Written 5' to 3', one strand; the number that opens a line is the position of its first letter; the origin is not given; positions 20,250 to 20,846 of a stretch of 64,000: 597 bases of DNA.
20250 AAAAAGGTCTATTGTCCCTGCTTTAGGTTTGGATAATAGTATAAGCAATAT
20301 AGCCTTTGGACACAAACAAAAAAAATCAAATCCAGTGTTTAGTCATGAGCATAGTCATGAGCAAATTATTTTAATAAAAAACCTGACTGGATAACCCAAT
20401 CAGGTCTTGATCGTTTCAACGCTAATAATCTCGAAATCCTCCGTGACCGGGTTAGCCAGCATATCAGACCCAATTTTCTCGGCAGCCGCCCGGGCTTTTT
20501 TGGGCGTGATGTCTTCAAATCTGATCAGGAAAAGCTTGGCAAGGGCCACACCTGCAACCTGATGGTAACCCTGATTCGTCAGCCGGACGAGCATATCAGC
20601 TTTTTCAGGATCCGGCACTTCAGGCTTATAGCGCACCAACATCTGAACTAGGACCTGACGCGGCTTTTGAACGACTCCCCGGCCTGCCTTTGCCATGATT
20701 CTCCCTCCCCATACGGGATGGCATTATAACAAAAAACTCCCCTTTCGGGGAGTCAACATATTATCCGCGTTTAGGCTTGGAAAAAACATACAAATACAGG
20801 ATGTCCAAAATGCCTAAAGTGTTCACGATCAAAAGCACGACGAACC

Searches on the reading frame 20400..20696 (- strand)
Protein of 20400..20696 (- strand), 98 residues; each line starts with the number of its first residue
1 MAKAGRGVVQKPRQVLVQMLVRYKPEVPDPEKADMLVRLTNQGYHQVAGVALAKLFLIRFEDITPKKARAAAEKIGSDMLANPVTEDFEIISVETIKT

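Call 46: search_protein_families(library=pfam, proteins=[window:20400-20696:-], max_evalue=0.01)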
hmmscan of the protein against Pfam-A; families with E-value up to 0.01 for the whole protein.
window:20400-20696:- (98 aa): 1 family
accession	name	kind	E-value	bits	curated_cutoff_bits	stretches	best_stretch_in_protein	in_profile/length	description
PF02700.19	PurS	-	6.2e-13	49.2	22.2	1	17-90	2-75/77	Phosphoribosylformylglycinamidine (FGAM) synthase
